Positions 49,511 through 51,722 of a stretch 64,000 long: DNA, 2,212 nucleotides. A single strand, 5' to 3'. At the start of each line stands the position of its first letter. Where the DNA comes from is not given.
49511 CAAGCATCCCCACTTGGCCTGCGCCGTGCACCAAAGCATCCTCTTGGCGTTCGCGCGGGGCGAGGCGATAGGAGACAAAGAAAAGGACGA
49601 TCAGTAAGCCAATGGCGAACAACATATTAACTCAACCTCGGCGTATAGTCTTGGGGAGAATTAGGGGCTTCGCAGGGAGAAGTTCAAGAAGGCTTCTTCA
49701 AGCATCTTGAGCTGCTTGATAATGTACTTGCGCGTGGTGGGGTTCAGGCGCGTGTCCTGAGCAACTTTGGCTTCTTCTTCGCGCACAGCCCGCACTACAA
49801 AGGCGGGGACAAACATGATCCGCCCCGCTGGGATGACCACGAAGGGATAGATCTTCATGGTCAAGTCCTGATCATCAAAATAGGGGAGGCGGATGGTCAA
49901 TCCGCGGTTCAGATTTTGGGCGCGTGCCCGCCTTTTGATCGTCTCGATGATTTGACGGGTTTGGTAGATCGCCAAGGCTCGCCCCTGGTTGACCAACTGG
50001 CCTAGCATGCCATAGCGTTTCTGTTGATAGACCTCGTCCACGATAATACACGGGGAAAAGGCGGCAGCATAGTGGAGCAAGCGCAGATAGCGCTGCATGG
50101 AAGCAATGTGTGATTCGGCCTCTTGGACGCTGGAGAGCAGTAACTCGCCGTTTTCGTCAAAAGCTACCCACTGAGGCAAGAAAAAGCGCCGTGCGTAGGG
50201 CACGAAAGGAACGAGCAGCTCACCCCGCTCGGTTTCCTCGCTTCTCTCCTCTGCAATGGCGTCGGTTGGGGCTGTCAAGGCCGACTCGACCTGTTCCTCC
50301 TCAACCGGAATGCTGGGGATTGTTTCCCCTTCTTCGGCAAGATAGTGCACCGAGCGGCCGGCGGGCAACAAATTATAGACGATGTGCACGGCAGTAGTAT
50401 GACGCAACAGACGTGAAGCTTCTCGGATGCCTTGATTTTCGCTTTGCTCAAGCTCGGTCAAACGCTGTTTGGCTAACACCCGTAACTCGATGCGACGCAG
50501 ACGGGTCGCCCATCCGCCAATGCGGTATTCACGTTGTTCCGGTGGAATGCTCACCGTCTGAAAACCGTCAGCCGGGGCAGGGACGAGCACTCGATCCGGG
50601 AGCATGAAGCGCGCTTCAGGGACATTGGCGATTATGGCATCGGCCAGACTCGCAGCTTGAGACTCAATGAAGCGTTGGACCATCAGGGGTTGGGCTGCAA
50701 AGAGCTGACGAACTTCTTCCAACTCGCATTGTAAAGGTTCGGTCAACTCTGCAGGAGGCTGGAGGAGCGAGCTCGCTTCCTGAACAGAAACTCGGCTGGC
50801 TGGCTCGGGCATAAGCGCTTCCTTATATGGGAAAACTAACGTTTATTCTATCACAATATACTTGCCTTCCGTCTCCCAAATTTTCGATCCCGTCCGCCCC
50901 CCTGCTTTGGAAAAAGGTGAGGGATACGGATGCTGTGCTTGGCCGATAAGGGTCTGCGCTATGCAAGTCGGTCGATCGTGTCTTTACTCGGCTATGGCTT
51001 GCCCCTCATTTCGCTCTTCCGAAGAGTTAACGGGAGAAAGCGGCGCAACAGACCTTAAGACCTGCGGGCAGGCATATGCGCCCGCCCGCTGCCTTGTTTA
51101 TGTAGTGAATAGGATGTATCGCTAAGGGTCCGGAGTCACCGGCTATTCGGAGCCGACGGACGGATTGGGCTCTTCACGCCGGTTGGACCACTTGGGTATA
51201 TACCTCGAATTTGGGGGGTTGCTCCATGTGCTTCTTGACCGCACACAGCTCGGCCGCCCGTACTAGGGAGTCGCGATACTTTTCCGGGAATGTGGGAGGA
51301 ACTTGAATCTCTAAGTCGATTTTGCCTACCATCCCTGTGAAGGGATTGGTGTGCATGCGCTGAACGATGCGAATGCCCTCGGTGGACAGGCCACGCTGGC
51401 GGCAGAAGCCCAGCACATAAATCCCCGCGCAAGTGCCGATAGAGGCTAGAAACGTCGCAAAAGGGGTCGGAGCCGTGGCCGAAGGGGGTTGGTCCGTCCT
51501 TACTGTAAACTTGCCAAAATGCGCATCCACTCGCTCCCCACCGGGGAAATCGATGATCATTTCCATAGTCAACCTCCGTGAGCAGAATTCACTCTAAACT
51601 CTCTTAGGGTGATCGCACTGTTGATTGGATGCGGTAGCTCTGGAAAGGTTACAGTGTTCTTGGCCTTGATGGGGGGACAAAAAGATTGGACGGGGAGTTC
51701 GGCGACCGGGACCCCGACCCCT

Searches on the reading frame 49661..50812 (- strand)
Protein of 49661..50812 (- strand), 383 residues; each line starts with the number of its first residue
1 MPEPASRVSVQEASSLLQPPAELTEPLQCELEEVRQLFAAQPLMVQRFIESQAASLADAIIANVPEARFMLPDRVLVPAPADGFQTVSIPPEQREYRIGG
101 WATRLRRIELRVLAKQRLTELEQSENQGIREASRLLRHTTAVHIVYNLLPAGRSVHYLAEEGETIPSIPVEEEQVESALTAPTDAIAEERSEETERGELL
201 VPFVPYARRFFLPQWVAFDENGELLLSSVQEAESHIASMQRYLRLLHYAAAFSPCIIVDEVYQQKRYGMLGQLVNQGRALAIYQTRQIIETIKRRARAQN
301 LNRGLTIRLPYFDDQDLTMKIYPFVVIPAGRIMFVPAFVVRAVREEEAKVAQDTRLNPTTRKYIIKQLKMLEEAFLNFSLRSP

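Call 3: search_protein_families(library=pfam, proteins=[window:49661-50812:-], max_evalue=1)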
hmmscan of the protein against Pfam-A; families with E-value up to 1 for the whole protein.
window:49661-50812:- (383 aa): 0 families

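Call 4: search_protein_families(library=ncbifam, proteins=[window:49661-50812:-], max_evalue=1)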
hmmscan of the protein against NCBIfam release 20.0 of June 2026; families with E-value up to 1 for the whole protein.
window:49661-50812:- (383 aa): 0 families

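Call 18: find_homologous_proteins(query=window:49661-50812:-)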
Query window:49661-50812:- (383 aa): 3622 proteins with E <= 0.001 among 8000 candidates; the best 120 are listed.
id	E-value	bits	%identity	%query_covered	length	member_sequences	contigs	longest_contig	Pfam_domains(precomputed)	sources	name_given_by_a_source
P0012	3.3e-243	824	100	100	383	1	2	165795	-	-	-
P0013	3.8e-214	728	85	100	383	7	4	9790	-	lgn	-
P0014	4.5e-214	728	86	99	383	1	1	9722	-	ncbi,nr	ncbi:MAG: hypothetical protein N3D16_03625 [Anaerolineales bacterium]|nr:hypothetical protein [Anaer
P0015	7.7e-214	727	85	100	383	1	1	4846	-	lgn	-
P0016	3.1e-212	722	85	100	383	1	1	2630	-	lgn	-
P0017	1.5e-210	717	84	99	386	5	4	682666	-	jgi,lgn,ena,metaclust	metaclust:\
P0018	1.4e-209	713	85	100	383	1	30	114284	-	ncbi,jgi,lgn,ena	jgi:hypothetical protein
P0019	2.0e-209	713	85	100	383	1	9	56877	-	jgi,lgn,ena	jgi:hypothetical protein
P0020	2.8e-209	712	85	100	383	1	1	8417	-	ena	-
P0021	3.3e-209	712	83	100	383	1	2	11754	-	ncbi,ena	-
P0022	3.9e-209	712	85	100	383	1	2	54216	-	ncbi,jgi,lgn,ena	-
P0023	5.3e-209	712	85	100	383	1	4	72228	-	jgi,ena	-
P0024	7.0e-209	711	85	100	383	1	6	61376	-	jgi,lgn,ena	jgi:hypothetical protein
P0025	9.5e-209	711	85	100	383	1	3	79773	-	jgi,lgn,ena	-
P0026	1.3e-208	710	85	99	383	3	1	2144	-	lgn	-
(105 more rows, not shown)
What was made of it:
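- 49661..50812 (-): P2: soluble orphan partner protein, 383 aa; the major subtype, with a conserved acidic disordered loop at about residues 150-228. At least 3622 clusters at 90% identity, all 'hypothetical' (call 18).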

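Call 28: predict_structure(alignment_id=A2)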
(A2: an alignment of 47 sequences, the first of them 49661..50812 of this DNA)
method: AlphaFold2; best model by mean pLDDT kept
length: 383 residues; sequences in the alignment: 47
mean_pLDDT: 80.8   pTM: 0.77
mean pLDDT of the five models: 80.8, 80.5, 78.6, 78.1, 75.8
residues with pLDDT >= 90: 192; 70-90: 113; 50-70: 30; < 50: 48
segments of 3 or more residues with pLDDT < 50: 1-18, 173-202
pLDDT, mean of each block of 10 residues (from residue 1): 33 44 79 95 97 94 91 93 90 91 71 92 95 96 87 72 74 42 30 35 60 84 86 90 92 92 87 91 94 88 86 93 87 85 94 90 94 87 59
secondary structure, 60 per line:
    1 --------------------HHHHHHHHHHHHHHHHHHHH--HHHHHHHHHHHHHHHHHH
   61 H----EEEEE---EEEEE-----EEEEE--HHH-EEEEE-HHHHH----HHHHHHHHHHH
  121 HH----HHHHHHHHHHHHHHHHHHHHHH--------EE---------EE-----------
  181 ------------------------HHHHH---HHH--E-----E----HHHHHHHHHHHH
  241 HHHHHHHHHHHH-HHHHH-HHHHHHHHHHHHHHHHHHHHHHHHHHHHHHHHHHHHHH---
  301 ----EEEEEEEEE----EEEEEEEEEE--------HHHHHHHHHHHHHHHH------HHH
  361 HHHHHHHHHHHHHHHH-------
elements in order: H21-40 H43-61 E66-70 E74-78 E84-88 E95-99 H101-105 H110-122 H127-148 H205-209 H229-252 H254-258 H260-297 E305-313 E318-327 H336-351 H358-376
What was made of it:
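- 49661..50812 (-): AF2 pLDDT 80.8, pTM 0.77 (call 28).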

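Call 30: fold_search(model_id=the predicted structure, library=pdb)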
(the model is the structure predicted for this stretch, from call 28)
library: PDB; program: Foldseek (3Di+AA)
matches with E <= 10: 113; with E <= 0.001: 0
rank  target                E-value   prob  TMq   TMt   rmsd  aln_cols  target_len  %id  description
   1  9ivy_A                1.3e+00  0.02  0.13  0.11  28.7       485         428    8  Pseudomonas aeruginosa Histidinol dehydrogenase with NADH and Zn (released 2025-07-30)
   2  7a26_CCC              2.3e+00  0.07  0.13  0.14  21.7       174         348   11  Structure of soluble SmhA crystal form 1 of the tripartite alpha-pore forming toxin, Smh, from Serratia marcescens. (released 2021-03-31)
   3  5doq_A                2.3e+00  0.02  0.11  0.10  21.4       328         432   10  The structure of bd oxidase from Geobacillus thermodenitrificans (released 2016-05-04)
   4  7a26_AAA              2.4e+00  0.06  0.12  0.13  21.2       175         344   11  Structure of soluble SmhA crystal form 1 of the tripartite alpha-pore forming toxin, Smh, from Serratia marcescens. (released 2021-03-31)
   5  7a27_CCC              2.6e+00  0.04  0.11  0.12  22.2       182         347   12  Structure of soluble SmhA crystal form 2 of the tripartite alpha-pore forming toxin, Smh, from Serratia marcescens. (released 2021-03-31)
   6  8e0q_A                2.6e+00  0.03  0.14  0.05  21.3       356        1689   10  Structure of the human UBR5 HECT-type E3 ubiquitin ligase in a C2 symmetric dimeric form (released 2023-04-19)
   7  5w6y_B                2.7e+00  0.02  0.10  0.14  21.1       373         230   12  Physcomitrella patens Chorismate Mutase (released 2017-10-11)
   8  8e0m_D                2.8e+00  0.05  0.10  0.19  14.1       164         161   13  Homotrimeric variant of tcTRP9, BGL15 (released 2023-04-12)
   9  9ogd_A                2.8e+00  0.04  0.12  0.06  20.9       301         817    9  Cryo-EM structure of human exportin-1 conjugated with selinexor and bound to human ASB8(R197A)-ELOB/C (released 2025-11-26)
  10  9y6c_A                3.0e+00  0.04  0.11  0.13  15.3       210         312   12  X-ray structure analysis of human Complement Component 5 TE domain in complex with the peptide Ra30303 (released 2025-12-24)
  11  7a26_BBB              3.1e+00  0.04  0.12  0.13  21.7       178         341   11  Structure of soluble SmhA crystal form 1 of the tripartite alpha-pore forming toxin, Smh, from Serratia marcescens. (released 2021-03-31)
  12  8e0m_J                3.3e+00  0.10  0.13  0.24  12.9       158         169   11  Homotrimeric variant of tcTRP9, BGL15 (released 2023-04-12)
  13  7mwq_B                3.4e+00  0.04  0.12  0.19  20.7       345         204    7  Structure of De Novo designed beta sheet heterodimer LHD29A53/B53 (released 2022-01-19)
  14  7a4v                  3.4e+00  0.03  0.08  0.07  15.8       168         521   11  Crystal structure of lid-truncated ADP-bound BiP in an oligomeric state (released 2020-12-16)
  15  5ecf_C                3.8e+00  0.05  0.10  0.22  13.5       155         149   10  Ligand binding domain 1 of Penicillium marneffei MP1 protein complexed with arachidonic acids (released 2016-10-19)
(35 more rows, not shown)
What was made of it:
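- On Known ancillary subunits of K+ transporters (RCK/KTN, KefF/G, KdpC/F): Foldseek against the PDB gives a best E of 1.3 with TM below 0.2 (call 30).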

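Call 58: search_solved_structures(query=A2, max_evalue=10)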
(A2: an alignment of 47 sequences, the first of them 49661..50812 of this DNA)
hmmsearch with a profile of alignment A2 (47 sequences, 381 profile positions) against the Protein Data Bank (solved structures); distinct sequences matched with E-value up to 10: 1.
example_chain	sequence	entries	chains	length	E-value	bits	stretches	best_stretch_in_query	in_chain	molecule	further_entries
4v6i_Bv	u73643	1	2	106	2.6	9.9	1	146-193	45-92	60S acidic ribosomal protein (P2)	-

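Call 59: search_protein_families(library=pfam, alignment_id=A2, max_evalue=1)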
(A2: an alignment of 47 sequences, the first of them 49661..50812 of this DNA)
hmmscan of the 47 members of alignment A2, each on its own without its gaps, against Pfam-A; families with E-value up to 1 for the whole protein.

A. member 1, window:49661-50812:- (383 aa): 0 families

B. families by the number of members that match (of 47 scanned): 29 families (the first 25 are shown)
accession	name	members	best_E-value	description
PF14609.11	GCP5-Mod21_N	9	0.0012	Gamma-Tubulin ring complex non-core subunit mod21, N-terminal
PF06188.17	HrpE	2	0.014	HrpE/YscL/FliH and V-type ATPase subunit E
PF08771.16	FRB_dom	2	0.026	FKBP12-rapamycin binding domain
PF11413.13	HIF-1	2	0.067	Hypoxia-inducible factor-1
PF01379.25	Porphobil_deam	1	0.0044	Porphobilinogen deaminase, dipyromethane cofactor binding domain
PF20271.3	CATASP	1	0.0075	CATRA-Associated Small Protein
PF00749.27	tRNA-synt_1c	1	0.011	tRNA synthetases class I (E and Q), catalytic domain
PF00932.25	LTD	1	0.02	Lamin Tail Domain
PF01618.21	MotA_ExbB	1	0.028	MotA/TolQ/ExbB proton channel family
PF04365.19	BrnT_toxin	1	0.029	Ribonuclease toxin, BrnT, of type II toxin-antitoxin system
PF13145.12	Rotamase_2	1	0.032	PPIC-type PPIASE domain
PF07704.17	PSK_trans_fac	1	0.047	Rv0623-like transcription factor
PF08232.17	Striatin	1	0.051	Striatin family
PF17944.6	Arg_decarbox_C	1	0.068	Arginine decarboxylase C-terminal helical extension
PF19976.4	GAAD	1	0.082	GTPase-associated adaptor domain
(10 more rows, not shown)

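Call 73: fold_search(model_id=the predicted structure, library=viral)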
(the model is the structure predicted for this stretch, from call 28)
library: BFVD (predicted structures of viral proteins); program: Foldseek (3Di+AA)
matches with E <= 10: 131; with E <= 0.001: 0
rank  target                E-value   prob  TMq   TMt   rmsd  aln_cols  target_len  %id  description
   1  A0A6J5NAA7            1.3e-01  0.08  0.12  0.08  22.8       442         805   10  Uncharacterized protein [uncultured Caudovirales phage]
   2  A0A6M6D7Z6            2.1e-01  0.12  0.11  0.14  18.4       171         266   10  (no name in the UniProt tables at hand)
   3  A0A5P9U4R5            3.6e-01  0.12  0.08  0.14  16.5       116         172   14  (no name in the UniProt tables at hand)
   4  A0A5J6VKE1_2          7.3e-01  0.08  0.12  0.07  19.2       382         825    7  Uncharacterized protein [Megaviridae environmental sample]
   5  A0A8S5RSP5            8.8e-01  0.06  0.12  0.06  22.9       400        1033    8  Minor tail protein [Siphoviridae sp. ctES717]
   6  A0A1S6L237            1.1e+00  0.07  0.09  0.20  17.9       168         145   11  (no name in the UniProt tables at hand)
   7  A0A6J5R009            1.1e+00  0.03  0.12  0.07  37.4       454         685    9  Uncharacterized protein [uncultured Caudovirales phage]
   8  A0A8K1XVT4            1.1e+00  0.03  0.11  0.08  28.1       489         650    8  (no name in the UniProt tables at hand)
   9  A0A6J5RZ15            1.4e+00  0.07  0.18  0.10  17.2       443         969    8  Uncharacterized protein [uncultured Caudovirales phage]
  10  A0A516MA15            1.4e+00  0.02  0.09  0.06  31.6       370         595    9  (no name in the UniProt tables at hand)
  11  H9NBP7                1.7e+00  0.05  0.06  0.14  14.2       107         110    6  (no name in the UniProt tables at hand)
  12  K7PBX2                1.8e+00  0.05  0.13  0.17  26.1       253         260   15  Protein ORF76 [Cyprinid herpesvirus 1]
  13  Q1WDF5                1.9e+00  0.02  0.10  0.06  37.5       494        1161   12  (no name in the UniProt tables at hand)
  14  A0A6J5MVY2            2.0e+00  0.02  0.09  0.09  24.9       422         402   13  Uncharacterized protein [uncultured Caudovirales phage]
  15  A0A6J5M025            2.0e+00  0.01  0.09  0.09  22.9       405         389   11  Integrase [uncultured Caudovirales phage]
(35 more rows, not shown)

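Call 81: search_protein_families(library=padloc, proteins=[window:49661-50812:-], max_evalue=0.1)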
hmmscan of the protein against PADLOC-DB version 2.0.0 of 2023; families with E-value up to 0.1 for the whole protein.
window:49661-50812:- (383 aa): 0 families

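Call 82: search_protein_families(library=phrogs, proteins=[window:49661-50812:-], max_evalue=0.1)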
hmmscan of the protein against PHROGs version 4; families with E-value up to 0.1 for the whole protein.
window:49661-50812:- (383 aa): 0 families

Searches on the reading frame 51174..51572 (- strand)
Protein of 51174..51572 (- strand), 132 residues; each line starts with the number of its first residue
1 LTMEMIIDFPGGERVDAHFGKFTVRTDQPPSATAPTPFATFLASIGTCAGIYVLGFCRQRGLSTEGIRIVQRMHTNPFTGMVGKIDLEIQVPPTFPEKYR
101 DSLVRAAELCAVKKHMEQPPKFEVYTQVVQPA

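Call 10: search_protein_families(library=pfam, proteins=[window:51174-51572:-], max_evalue=0.001)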
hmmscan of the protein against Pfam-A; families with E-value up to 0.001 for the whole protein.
window:51174-51572:- (132 aa): 1 family
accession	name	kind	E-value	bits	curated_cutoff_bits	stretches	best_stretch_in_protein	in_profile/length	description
PF02566.24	OsmC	-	1.1e-11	45.4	27.5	1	32-124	3-99/100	OsmC-like protein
